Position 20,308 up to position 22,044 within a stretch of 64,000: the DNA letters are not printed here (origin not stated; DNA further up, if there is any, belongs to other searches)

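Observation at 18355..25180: Periplasmic oxidise-and-eliminate glycoside cleavage module fused to an aminotransferase/amidase pair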

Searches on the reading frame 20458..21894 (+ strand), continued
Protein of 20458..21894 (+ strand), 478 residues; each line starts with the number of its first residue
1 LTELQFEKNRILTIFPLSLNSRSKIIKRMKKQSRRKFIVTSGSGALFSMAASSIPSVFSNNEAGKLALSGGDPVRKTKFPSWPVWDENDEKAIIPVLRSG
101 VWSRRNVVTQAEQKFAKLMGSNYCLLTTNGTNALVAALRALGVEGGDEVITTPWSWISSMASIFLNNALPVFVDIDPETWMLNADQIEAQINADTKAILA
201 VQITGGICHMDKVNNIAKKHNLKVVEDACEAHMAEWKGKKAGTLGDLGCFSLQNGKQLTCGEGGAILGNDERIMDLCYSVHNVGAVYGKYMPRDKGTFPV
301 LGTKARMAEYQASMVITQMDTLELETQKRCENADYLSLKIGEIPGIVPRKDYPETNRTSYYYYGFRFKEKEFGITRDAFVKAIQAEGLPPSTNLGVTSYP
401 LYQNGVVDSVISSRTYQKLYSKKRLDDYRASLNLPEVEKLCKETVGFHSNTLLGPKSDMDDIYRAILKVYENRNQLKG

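Call 73: find_encoding_contigs(protein=P0156, flank=10000, max_places=1)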
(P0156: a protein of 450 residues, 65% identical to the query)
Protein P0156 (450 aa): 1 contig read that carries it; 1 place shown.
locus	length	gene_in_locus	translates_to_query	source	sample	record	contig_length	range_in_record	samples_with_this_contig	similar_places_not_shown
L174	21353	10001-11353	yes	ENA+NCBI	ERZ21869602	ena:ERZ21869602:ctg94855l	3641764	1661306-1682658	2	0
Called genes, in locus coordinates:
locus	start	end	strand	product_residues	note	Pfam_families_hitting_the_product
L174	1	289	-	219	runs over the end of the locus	PF13505:OMP_b-brl (weak)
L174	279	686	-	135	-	PF04892:VanZ-LLP1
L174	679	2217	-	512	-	PF03853:YjeF_N, PF01256:Carb_kinase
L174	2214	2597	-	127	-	PF01648:ACPS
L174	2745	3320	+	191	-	PF12645:HTH_16, PF04542:Sigma70_r2, PF08281:Sigma70_r4_2, PF04545:Sigma70_r4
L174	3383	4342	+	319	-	PF00583:Acetyltransf_1, PF13508:Acetyltransf_7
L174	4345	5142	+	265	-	PF08902:DUF1848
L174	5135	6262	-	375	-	PF07536:HWE_HK (weak), PF07568:HisKA_2, PF02518:HATPase_c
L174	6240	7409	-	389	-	PF00465:Fe-ADH, PF13685:Fe-ADH_2, PF25137:ADH_Fe_C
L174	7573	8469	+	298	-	PF20230:DUF6588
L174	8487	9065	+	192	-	-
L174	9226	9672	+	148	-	PF07883:Cupin_2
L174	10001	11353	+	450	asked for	PF01041:DegT_DnrJ_EryC1, PF00266:Aminotran_5, PF01212:Beta_elim_lyase, PF00155:Aminotran_1_2, PF01053:Cys_Met_Meta_PP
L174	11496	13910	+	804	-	PF13620:CarboxypepD_reg, PF13715:CarbopepD_reg_2, PF07715:Plug, PF14905:OMP_b-brl_3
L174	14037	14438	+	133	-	-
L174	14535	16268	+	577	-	PF00749:tRNA-synt_1c, PF03950:tRNA-synt_1c_C, PF20974:tRNA-synt_1c_C2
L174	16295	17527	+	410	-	PF13860:FlgD_ig (weak)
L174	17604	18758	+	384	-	-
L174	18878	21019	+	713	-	PF06452:CBM9_1, PF19313:DUF5916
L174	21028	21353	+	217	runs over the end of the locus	PF00302:CAT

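Call 80: search_protein_families(library=pfam, proteins=[L032:11371-12738:+, L032:12942-14078:+, L032:15658-16980:+, L032:17276-18475:+, L032:18477-19253:+, L032:8946-9950:+, L032:14108-15493:+, L034:11347-12753:+, L037:11374-12666:+, L050:11373-12734:+], max_evalue=0.001)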
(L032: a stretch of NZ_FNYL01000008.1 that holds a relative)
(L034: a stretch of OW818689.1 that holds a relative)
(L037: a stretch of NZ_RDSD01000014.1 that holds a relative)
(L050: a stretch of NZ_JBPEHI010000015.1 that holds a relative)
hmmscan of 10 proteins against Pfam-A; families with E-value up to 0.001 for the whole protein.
L032:11371-12738:+ (455 aa): 1 family
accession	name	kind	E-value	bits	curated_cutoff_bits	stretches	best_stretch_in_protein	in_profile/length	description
PF04734.18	Ceramidase_alk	-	1.8e-14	53.7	32.1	1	23-244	2-230/509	Neutral/alkaline non-lysosomal ceramidase, N-terminal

L032:12942-14078:+ (378 aa): 0 families

L032:15658-16980:+ (440 aa): 1 family
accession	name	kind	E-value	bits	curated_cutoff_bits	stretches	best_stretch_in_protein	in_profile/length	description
PF07690.21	MFS_1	-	2.6e-18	66.5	33.4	1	26-377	2-323/347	Major Facilitator Superfamily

L032:17276-18475:+ (399 aa): 2 families
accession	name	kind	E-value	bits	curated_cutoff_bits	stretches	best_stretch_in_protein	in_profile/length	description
PF01979.26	Amidohydro_1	-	3.8e-30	105.7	25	1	51-388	1-345/345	Amidohydrolase family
PF07969.17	Amidohydro_3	-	2.1e-18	67.5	29.7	2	332-377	404-449/472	Amidohydrolase family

L032:18477-19253:+ (258 aa): 1 family
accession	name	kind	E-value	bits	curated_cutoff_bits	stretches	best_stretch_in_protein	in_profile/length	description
PF01182.26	Glucosamine_iso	-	9.3e-21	75.2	27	1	13-233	2-218/225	Glucosamine-6-phosphate isomerases/6-phosphogluconolactonase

L032:8946-9950:+ (334 aa): 1 family
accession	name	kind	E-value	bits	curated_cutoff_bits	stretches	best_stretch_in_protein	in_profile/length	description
PF01408.29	GFO_IDH_MocA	-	1e-07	33.1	24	1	37-163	2-113/120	Oxidoreductase family, NAD-binding Rossmann fold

L032:14108-15493:+ (461 aa): 4 families
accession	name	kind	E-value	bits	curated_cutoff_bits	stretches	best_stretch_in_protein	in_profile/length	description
PF19051.5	GFO_IDH_MocA_C2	-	4.7e-14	52.9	23.3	1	223-282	45-104/254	Oxidoreductase family, C-terminal alpha/beta domain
PF01408.29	GFO_IDH_MocA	-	1.4e-13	52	24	1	57-180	1-119/120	Oxidoreductase family, NAD-binding Rossmann fold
PF22725.1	GFO_IDH_MocA_C3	-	3.7e-10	40.3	27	1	247-346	30-123/124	GFO/IDH/MocA C-terminal domain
PF02894.22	GFO_IDH_MocA_C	-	7.7e-08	32.8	22.9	1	249-427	30-213/218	Oxidoreductase family, C-terminal alpha/beta domain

L034:11347-12753:+ (468 aa): 0 families

L037:11374-12666:+ (430 aa): 0 families

L050:11373-12734:+ (453 aa): 2 families
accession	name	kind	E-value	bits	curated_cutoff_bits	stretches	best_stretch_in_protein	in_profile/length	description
PF04734.18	Ceramidase_alk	-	1.1e-18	67.6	32.1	1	35-259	2-233/509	Neutral/alkaline non-lysosomal ceramidase, N-terminal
PF09843.14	DUF2070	-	0.00021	20.2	30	1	51-185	402-526/561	Predicted membrane protein (DUF2070)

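Call 85: search_protein_families(library=pfam, proteins=[L009:4016-5257:-, L009:3174-4019:-, L009:1787-3160:-, L009:565-1785:+, L009:9815-10678:-, L009:8976-9803:-, L009:7688-8914:+], max_evalue=0.001)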
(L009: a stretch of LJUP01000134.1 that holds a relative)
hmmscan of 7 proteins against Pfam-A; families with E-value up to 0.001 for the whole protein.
L009:4016-5257:- (413 aa): 2 families
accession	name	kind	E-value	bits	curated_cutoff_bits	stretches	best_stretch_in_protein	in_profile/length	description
PF13378.12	MR_MLE_C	-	2.3e-49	168.5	29.4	1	184-403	4-218/219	Enolase C-terminal domain-like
PF02746.21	MR_MLE_N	-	4.6e-05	24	22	1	69-159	30-117/117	Mandelate racemase / muconate lactonizing enzyme, N-terminal domain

L009:3174-4019:- (281 aa): 1 family
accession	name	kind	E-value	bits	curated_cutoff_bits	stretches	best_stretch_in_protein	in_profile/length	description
PF01261.30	AP_endonuc_2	-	2.2e-17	64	31.1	1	142-260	112-233/249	Xylose isomerase-like TIM barrel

L009:1787-3160:- (457 aa): 3 families
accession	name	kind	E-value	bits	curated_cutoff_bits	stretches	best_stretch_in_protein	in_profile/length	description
PF19051.5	GFO_IDH_MocA_C2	-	9e-27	94.6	23.3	2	194-265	30-102/254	Oxidoreductase family, C-terminal alpha/beta domain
PF01408.29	GFO_IDH_MocA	-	1.1e-20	75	24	1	41-163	1-117/120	Oxidoreductase family, NAD-binding Rossmann fold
PF22725.1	GFO_IDH_MocA_C3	-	1.4e-08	35.2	27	1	234-300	28-95/124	GFO/IDH/MocA C-terminal domain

L009:565-1785:+ (406 aa): 1 family
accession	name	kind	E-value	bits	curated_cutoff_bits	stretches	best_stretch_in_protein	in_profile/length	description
PF01408.29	GFO_IDH_MocA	-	1.8e-17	64.6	24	1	40-155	1-118/120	Oxidoreductase family, NAD-binding Rossmann fold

L009:9815-10678:- (287 aa): 1 family
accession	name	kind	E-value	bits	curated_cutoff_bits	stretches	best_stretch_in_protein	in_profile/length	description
PF01261.30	AP_endonuc_2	-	6.3e-18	65.8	31.1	1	70-282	8-247/249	Xylose isomerase-like TIM barrel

L009:8976-9803:- (275 aa): 1 family
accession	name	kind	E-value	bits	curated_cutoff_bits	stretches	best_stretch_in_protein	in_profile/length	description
PF03737.21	RraA-like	-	2.2e-20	73.9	24.5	1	57-235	2-152/152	Aldolase/RraA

L009:7688-8914:+ (408 aa): 12 families
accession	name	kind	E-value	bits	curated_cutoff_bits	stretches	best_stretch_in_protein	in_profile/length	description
PF13431.12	TPR_17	-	3.6e-14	52.2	24.4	0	272-303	3-34/34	Tetratricopeptide repeat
PF07719.23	TPR_2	-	2.9e-12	46.1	27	0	284-304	3-23/34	Tetratricopeptide repeat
PF13414.12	TPR_11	-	3.2e-12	46.4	26.8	1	258-296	4-42/42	TPR repeat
PF13424.12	TPR_12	-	3.8e-11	43.5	30.1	1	252-312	5-75/77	Tetratricopeptide repeat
PF13181.12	TPR_8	-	3.9e-11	42.6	25.7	0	284-311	3-30/34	Tetratricopeptide repeat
PF14559.12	TPR_19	-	1.4e-10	41.8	25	0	261-303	4-46/68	Tetratricopeptide repeat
PF00515.34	TPR_1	-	8.7e-10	38.4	27.8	0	284-305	3-24/34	Tetratricopeptide repeat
PF12895.13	ANAPC3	-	7.5e-09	36.2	27.2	1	242-304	17-78/82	Anaphase-promoting complex, cyclosome, subunit 3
PF13432.12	TPR_16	-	1.9e-07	31.8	32.7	0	260-304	9-52/65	Tetratricopeptide repeat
PF13428.12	TPR_14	-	2e-07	31.4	23.5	0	285-319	4-38/44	Tetratricopeptide repeat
PF13176.12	TPR_7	-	6.7e-07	29.4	27.9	0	285-305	2-22/36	Tetratricopeptide repeat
PF13174.12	TPR_6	-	4.7e-05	24.2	26.3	0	285-312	3-30/33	Tetratricopeptide repeat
